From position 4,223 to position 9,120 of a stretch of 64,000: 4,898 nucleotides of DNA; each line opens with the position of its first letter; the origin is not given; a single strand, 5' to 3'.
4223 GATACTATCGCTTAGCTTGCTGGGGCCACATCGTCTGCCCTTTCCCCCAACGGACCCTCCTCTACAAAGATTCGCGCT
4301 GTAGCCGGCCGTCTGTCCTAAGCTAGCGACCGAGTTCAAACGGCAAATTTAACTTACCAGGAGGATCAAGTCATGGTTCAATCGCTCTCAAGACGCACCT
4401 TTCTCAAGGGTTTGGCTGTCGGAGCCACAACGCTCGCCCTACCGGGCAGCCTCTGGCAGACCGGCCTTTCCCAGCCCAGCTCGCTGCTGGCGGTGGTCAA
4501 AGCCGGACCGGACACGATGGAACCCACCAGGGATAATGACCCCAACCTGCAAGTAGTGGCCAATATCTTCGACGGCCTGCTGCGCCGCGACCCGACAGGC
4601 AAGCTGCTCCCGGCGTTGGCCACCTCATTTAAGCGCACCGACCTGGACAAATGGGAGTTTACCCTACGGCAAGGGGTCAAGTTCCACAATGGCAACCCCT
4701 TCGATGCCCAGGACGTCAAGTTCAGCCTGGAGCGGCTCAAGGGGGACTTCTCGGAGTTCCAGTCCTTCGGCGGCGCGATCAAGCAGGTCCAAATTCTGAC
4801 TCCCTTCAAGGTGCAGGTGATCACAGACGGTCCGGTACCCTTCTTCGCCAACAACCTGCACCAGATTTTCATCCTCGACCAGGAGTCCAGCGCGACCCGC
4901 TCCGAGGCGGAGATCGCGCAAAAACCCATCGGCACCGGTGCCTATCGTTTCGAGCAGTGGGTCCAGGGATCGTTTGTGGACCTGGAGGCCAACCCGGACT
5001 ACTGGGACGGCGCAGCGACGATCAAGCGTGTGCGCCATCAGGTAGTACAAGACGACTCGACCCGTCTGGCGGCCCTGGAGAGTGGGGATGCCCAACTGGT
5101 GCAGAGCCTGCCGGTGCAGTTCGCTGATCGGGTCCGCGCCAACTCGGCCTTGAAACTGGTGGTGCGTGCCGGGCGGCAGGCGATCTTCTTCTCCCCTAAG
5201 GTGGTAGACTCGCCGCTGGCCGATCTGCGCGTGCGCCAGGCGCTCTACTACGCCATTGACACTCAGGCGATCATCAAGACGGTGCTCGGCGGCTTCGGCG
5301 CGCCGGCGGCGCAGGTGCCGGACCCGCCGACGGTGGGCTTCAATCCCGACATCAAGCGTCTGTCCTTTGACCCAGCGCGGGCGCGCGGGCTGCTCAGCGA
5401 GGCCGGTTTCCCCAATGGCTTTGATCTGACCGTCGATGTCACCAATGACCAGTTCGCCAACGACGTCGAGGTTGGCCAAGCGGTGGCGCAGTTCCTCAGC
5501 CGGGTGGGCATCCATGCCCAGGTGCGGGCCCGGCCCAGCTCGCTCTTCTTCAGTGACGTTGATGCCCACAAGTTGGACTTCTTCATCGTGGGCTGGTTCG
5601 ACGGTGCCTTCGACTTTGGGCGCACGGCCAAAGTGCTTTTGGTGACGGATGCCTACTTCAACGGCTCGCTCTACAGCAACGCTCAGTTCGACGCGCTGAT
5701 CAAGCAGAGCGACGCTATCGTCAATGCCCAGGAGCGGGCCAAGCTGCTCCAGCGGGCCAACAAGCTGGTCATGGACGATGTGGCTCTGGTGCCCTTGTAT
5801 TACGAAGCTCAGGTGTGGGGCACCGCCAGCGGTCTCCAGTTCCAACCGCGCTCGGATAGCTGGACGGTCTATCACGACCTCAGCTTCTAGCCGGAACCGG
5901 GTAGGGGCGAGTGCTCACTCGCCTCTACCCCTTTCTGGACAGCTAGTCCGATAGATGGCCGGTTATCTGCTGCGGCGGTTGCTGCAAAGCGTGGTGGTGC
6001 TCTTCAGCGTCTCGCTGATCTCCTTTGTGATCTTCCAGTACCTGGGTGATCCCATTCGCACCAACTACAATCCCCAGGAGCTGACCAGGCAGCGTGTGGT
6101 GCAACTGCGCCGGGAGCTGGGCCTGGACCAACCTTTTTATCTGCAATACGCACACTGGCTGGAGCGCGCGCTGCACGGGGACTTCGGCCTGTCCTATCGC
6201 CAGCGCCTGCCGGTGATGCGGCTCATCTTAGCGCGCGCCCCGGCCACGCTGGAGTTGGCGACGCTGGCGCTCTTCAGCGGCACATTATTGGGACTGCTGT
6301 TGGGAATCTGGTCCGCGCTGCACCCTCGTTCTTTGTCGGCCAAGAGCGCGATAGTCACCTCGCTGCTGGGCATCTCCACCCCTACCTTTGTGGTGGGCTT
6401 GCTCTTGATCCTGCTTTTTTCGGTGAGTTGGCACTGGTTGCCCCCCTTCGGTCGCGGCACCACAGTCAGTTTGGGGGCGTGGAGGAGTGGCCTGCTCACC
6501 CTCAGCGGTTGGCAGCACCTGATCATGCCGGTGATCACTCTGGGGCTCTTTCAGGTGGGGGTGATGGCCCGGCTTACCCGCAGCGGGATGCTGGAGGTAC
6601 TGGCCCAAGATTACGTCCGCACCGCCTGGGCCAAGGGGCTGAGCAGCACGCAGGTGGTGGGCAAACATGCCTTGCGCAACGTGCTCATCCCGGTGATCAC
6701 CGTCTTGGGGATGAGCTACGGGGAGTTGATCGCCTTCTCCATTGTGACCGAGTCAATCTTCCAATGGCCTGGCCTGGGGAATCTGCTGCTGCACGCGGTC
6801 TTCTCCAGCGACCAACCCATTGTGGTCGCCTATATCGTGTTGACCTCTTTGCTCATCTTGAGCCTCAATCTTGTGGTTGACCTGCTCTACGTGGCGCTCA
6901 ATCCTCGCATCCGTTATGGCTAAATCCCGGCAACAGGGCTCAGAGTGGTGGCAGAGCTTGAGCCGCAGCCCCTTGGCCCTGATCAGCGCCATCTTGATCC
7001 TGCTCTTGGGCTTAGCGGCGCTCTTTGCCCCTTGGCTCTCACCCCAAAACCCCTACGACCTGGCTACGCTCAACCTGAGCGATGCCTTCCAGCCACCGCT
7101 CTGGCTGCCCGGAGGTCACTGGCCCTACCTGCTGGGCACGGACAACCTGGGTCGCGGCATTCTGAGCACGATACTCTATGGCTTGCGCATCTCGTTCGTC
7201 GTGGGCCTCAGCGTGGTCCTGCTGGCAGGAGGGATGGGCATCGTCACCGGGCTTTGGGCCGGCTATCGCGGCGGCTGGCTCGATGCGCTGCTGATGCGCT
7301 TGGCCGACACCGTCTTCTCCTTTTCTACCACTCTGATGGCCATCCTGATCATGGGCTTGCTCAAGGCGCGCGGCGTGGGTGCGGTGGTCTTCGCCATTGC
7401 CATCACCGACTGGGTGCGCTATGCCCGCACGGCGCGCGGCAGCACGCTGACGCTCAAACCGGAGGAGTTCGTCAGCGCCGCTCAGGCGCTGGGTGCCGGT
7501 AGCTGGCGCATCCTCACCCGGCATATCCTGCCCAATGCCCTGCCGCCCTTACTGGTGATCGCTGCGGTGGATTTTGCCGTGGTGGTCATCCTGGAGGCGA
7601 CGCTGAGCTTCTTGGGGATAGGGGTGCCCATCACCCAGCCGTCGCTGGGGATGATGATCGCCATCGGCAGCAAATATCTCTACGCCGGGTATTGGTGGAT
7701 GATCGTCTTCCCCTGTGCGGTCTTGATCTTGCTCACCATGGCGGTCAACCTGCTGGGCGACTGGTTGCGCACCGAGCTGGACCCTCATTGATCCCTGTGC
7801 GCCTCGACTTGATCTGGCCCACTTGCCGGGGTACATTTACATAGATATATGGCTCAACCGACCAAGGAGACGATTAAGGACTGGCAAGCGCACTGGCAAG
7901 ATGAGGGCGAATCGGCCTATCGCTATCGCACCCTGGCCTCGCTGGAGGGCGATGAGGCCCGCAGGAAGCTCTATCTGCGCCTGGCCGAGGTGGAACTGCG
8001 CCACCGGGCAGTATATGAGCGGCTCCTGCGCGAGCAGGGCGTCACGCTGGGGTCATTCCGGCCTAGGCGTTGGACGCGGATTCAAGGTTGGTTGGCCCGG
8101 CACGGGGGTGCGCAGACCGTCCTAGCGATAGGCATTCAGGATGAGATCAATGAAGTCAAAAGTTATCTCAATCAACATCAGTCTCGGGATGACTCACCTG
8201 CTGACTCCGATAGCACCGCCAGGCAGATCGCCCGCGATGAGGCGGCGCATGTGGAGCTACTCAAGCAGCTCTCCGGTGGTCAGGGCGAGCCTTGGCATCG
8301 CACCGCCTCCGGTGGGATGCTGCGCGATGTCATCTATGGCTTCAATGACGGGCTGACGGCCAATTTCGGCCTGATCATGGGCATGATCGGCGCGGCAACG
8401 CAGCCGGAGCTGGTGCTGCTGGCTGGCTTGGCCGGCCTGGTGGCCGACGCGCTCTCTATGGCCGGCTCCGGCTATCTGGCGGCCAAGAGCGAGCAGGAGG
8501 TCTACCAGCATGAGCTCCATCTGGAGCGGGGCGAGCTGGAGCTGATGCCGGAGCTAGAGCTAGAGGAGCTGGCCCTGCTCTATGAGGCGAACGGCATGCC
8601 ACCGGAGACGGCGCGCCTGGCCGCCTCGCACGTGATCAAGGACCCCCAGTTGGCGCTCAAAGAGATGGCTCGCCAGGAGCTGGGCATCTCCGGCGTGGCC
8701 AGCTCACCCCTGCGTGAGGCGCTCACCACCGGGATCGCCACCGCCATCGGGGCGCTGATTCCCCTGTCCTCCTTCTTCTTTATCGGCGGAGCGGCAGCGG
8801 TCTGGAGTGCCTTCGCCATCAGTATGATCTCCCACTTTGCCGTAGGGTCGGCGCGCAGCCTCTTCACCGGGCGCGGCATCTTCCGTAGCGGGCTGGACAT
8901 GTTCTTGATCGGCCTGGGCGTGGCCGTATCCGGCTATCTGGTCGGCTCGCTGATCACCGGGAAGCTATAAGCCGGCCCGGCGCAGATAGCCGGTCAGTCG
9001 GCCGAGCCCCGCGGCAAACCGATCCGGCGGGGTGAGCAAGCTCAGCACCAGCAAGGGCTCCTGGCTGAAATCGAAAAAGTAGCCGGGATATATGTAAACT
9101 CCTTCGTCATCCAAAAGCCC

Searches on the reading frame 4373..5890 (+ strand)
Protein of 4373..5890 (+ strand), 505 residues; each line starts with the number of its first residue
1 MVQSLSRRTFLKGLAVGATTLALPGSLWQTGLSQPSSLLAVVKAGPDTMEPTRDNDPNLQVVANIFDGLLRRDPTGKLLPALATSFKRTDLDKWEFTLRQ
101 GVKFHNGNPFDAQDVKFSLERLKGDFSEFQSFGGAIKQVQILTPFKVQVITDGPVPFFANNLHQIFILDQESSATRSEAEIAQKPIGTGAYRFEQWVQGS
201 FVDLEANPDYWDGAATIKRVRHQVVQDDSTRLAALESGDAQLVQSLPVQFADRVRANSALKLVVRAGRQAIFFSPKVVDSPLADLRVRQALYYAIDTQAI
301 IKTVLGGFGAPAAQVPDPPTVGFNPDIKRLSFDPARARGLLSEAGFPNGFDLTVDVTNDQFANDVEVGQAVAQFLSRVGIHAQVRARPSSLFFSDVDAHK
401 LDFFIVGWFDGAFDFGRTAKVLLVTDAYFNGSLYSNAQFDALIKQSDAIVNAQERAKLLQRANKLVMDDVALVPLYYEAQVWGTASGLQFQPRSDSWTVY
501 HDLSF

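Call 17: search_protein_families(library=pfam, proteins=[window:4373-5890:+], max_evalue=0.000001)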
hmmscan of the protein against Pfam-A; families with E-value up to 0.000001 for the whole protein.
window:4373-5890:+ (505 aa): 1 family
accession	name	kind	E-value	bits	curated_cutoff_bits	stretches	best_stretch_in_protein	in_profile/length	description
PF00496.27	SBP_bac_5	-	1.9e-80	271.2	32.4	1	78-414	2-352/368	Bacterial extracellular solute-binding proteins, family 5 Middle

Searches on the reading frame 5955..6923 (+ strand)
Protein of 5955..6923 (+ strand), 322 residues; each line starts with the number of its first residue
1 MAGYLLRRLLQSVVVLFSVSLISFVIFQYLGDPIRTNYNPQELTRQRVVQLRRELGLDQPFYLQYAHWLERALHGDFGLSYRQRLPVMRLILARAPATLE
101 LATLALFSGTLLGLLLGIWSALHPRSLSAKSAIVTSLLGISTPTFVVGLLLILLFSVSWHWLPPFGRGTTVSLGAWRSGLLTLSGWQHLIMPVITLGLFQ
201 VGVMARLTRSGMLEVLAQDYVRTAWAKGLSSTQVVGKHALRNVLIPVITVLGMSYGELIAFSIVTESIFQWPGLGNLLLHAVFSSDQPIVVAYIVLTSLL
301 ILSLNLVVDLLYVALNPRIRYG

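Call 17: search_protein_families(library=pfam, proteins=[window:5955-6923:+], max_evalue=0.000001)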
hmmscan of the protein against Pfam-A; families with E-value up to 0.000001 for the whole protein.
window:5955-6923:+ (322 aa): 2 families
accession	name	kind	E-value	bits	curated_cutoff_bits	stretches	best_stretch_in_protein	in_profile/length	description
PF00528.27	BPD_transp_1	-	3.3e-36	125.2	26.4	1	113-320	1-183/184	Binding-protein-dependent transport system inner membrane component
PF19300.4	BPD_transp_1_N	-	3.3e-13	50.2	23.8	1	1-102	1-114/114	Binding-prot-dependent transport system membrane comp, N-term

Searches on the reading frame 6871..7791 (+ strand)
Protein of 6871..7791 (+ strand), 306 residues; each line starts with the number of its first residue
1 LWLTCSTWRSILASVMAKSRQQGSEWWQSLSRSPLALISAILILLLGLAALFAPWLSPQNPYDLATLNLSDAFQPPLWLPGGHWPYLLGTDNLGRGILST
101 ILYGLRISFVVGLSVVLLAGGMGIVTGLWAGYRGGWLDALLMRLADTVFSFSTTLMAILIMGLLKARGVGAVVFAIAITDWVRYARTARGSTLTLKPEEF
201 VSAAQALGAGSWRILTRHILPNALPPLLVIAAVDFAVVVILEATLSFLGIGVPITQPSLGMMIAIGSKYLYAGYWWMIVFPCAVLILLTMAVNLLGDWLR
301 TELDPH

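Call 17: search_protein_families(library=pfam, proteins=[window:6871-7791:+], max_evalue=0.000001)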
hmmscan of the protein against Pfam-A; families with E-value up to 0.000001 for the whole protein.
window:6871-7791:+ (306 aa): 2 families
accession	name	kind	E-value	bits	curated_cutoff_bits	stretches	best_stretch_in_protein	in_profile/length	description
PF00528.27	BPD_transp_1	-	3.2e-29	102.4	26.4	1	123-305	1-180/184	Binding-protein-dependent transport system inner membrane component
PF12911.12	OppC_N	-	1.1e-11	44.9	23.9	1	23-76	3-53/53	N-terminal TM domain of oligopeptide transport permease C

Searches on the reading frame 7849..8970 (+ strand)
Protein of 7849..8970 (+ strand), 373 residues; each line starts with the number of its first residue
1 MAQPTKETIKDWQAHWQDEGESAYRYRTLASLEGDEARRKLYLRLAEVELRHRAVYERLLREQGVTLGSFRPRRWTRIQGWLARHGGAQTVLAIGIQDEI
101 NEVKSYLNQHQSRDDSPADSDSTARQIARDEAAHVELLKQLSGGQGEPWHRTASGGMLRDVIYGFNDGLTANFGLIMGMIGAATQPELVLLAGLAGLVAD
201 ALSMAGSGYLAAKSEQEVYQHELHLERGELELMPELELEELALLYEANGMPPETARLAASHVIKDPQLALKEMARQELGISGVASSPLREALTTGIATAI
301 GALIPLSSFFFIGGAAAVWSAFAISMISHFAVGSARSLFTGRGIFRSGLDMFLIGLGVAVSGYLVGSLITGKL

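Call 17: search_protein_families(library=pfam, proteins=[window:7849-8970:+], max_evalue=0.000001)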
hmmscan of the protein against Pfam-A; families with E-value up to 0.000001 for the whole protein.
window:7849-8970:+ (373 aa): 1 family
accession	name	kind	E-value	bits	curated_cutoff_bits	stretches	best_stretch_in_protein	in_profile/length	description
PF01988.24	VIT1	-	2.5e-58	197.9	28.1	1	158-367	1-214/214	VIT family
